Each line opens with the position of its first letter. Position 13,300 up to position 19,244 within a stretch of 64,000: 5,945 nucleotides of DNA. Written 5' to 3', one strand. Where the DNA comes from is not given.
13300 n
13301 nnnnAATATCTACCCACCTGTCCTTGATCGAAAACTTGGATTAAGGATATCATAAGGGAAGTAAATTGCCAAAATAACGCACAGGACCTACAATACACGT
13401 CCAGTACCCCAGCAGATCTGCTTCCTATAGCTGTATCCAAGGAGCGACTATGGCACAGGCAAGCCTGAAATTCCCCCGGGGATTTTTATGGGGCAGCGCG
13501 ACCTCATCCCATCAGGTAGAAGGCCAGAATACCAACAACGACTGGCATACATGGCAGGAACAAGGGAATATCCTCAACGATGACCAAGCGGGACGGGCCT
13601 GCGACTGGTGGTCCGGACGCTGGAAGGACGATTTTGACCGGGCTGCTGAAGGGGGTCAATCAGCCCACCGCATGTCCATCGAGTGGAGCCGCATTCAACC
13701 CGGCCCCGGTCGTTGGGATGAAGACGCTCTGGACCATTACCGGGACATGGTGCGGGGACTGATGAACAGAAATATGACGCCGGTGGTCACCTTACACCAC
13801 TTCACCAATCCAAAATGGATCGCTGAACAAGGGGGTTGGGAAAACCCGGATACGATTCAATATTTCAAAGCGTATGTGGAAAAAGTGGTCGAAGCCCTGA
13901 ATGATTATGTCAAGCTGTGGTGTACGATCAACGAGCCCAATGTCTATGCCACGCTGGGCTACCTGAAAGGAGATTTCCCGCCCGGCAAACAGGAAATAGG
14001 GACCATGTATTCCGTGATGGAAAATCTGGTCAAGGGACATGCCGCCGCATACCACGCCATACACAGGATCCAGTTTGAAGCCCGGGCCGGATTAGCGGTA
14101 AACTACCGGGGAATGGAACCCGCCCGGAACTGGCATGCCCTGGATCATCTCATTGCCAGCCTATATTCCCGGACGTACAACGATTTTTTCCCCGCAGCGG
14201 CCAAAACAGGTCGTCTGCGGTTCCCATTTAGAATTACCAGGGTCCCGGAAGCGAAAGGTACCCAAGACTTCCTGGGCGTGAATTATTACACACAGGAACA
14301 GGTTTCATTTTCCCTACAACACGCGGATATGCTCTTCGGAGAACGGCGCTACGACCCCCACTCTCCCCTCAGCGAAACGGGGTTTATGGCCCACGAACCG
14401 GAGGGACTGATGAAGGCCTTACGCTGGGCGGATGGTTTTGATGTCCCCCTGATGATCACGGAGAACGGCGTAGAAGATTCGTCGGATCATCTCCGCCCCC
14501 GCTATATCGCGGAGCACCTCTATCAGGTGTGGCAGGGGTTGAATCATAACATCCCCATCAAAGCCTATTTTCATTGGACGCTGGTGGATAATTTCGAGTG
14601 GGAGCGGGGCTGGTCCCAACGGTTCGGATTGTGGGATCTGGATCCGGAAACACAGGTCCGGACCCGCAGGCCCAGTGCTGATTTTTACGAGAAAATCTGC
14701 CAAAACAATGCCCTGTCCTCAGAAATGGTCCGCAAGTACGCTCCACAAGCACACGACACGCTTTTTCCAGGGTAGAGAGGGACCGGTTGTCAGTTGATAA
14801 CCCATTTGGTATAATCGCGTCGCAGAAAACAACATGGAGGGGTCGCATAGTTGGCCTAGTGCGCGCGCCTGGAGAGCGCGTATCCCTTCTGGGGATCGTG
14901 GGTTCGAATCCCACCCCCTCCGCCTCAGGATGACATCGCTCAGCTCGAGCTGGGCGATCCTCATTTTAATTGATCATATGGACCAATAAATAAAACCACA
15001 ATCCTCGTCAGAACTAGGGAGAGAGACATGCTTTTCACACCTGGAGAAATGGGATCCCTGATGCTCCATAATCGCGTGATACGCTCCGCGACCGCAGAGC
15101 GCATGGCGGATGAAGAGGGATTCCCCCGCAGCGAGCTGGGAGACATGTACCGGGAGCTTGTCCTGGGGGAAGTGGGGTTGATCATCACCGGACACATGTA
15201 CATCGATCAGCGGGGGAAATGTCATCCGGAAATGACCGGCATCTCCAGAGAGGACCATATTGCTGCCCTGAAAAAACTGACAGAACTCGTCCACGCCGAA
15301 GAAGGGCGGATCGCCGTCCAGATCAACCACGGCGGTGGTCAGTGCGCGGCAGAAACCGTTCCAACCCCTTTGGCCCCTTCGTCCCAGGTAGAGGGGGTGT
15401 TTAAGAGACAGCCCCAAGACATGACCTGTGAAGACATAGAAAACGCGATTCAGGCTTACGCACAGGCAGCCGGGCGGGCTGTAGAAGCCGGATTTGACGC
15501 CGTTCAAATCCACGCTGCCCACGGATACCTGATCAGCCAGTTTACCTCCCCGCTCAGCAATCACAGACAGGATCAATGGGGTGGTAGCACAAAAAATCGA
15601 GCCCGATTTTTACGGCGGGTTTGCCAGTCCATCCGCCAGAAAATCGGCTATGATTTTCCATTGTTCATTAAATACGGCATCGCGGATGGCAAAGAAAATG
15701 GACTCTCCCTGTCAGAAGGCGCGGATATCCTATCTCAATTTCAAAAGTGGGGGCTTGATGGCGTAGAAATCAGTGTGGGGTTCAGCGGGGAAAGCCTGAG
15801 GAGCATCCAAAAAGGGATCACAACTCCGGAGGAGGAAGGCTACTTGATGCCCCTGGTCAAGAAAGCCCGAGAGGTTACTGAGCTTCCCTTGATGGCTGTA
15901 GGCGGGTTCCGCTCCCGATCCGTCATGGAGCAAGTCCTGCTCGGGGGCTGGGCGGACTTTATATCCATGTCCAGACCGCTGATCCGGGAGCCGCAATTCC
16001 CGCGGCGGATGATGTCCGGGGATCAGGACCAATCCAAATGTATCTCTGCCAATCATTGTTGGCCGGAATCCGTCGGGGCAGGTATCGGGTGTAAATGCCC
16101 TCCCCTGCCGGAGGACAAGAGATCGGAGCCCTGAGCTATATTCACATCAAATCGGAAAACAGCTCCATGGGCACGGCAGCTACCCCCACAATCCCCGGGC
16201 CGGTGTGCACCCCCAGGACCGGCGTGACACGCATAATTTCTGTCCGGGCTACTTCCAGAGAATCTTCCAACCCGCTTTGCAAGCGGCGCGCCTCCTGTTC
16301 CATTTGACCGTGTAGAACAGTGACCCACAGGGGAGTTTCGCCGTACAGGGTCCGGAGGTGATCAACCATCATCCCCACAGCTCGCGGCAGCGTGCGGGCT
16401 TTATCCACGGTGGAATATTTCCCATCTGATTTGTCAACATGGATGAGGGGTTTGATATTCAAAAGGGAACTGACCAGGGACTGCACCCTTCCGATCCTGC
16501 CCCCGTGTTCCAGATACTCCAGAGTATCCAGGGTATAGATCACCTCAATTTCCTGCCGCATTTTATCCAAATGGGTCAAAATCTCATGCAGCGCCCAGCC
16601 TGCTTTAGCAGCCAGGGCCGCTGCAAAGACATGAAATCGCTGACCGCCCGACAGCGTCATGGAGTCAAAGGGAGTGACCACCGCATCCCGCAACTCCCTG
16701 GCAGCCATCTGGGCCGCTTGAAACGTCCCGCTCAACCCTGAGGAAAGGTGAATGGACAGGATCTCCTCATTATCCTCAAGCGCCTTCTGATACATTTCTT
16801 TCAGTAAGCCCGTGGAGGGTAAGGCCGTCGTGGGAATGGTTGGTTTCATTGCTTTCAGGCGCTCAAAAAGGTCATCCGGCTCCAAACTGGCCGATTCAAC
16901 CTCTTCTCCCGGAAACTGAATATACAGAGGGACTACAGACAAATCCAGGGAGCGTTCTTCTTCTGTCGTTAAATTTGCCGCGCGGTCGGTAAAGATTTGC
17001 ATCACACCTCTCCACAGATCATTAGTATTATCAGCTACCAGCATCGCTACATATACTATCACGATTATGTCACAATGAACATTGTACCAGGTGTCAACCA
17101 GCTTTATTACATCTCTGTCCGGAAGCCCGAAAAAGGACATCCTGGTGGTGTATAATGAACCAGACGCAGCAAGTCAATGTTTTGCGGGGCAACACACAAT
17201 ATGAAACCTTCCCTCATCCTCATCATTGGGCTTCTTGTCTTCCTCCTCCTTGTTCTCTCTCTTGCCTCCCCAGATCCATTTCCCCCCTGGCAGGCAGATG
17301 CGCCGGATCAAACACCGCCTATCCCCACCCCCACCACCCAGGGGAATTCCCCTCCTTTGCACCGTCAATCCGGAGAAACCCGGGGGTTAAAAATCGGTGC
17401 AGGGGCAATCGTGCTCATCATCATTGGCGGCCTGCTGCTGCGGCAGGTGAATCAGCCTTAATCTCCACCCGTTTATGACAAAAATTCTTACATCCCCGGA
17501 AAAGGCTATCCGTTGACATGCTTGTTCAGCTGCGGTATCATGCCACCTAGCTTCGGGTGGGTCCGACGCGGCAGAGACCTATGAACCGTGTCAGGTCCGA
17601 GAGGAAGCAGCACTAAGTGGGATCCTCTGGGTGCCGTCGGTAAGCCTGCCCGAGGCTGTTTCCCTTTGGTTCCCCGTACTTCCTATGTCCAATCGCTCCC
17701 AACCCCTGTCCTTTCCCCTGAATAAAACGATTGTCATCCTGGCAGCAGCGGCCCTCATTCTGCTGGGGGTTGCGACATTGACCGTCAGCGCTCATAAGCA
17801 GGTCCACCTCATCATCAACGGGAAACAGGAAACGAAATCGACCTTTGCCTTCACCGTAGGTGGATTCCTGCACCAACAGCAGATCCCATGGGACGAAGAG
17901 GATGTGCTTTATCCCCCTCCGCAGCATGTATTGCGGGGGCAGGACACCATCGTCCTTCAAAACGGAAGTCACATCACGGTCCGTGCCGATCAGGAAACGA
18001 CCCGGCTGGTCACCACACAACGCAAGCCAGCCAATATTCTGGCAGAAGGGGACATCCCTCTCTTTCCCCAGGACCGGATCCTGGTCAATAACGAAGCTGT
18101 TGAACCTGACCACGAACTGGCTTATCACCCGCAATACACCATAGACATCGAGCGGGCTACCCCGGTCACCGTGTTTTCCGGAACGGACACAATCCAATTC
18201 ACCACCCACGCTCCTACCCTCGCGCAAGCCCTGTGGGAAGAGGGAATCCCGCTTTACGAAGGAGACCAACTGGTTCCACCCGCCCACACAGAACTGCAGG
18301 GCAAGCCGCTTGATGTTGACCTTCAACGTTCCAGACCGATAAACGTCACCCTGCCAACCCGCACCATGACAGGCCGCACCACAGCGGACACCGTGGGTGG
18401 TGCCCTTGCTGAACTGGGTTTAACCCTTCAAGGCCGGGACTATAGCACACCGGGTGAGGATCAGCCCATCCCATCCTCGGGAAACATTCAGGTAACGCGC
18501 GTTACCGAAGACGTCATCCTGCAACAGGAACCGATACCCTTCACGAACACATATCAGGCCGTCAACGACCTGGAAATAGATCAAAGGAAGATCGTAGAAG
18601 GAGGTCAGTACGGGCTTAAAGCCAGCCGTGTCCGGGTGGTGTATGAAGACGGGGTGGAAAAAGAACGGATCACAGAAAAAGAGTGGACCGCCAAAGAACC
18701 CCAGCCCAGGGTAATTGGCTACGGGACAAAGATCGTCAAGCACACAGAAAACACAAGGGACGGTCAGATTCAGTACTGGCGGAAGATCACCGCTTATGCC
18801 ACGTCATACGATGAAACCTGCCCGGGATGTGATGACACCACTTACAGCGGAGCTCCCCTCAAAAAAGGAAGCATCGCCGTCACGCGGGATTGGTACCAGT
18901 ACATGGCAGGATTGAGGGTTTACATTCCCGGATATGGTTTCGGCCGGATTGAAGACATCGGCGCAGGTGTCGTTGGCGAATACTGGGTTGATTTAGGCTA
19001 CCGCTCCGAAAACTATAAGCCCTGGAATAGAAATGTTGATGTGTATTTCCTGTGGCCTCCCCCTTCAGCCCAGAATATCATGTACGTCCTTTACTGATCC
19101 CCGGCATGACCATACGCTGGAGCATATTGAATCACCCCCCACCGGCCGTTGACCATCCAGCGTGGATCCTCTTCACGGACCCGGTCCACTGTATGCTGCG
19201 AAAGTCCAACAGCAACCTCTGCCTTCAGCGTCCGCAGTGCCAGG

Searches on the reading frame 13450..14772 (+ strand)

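Call 66: search_protein_families(library=pfam, proteins=[window:13450-14772:+], max_evalue=0.00001)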
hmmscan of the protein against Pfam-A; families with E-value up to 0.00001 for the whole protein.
window:13450-14772:+ (441 aa): 1 family
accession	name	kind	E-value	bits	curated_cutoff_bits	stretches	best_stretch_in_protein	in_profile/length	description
PF00232.24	Glyco_hydro_1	-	4.2e-83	279.7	22.6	1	7-421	4-452/453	Glycosyl hydrolase family 1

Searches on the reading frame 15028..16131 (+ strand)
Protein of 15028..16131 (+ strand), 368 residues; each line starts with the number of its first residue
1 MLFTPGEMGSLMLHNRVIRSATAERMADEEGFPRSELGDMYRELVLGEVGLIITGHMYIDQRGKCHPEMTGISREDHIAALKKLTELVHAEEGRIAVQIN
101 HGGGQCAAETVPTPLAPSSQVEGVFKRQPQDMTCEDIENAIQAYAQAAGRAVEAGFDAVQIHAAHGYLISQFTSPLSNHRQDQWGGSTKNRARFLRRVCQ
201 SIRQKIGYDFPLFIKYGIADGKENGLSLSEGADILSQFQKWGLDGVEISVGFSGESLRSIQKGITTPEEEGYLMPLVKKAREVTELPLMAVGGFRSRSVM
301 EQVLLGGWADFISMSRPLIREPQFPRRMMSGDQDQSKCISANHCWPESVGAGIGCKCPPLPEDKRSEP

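Call 66: search_protein_families(library=pfam, proteins=[window:15028-16131:+], max_evalue=0.00001)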
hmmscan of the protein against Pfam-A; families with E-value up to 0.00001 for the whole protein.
window:15028-16131:+ (368 aa): 1 family
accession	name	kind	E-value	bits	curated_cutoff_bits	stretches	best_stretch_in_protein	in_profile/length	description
PF00724.26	Oxidored_FMN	-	5.6e-67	226.9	27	1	2-334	2-341/342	NADH:flavin oxidoreductase / NADH oxidase family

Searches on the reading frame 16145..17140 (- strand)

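Call 66: search_protein_families(library=pfam, proteins=[window:16145-17140:-], max_evalue=0.00001)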
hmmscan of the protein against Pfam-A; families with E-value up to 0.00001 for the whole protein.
window:16145-17140:- (332 aa): 1 family
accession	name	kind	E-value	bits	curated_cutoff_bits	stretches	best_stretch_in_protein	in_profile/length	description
PF02645.21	DegV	-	6.2e-69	232.9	27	1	48-324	3-279/280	Uncharacterised protein, DegV family COG1307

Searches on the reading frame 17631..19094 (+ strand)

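Call 66: search_protein_families(library=pfam, proteins=[window:17631-19094:+], max_evalue=0.00001)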
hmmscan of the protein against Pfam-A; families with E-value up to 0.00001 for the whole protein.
window:17631-19094:+ (488 aa): 2 families
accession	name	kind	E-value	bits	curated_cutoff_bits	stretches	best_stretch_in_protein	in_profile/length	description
PF03990.20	DUF348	-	5.7e-24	84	24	1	58-97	1-40/41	G5-linked-Ubiquitin-like domain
PF07501.17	G5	-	4e-13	49.8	23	1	297-367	5-75/75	G5 domain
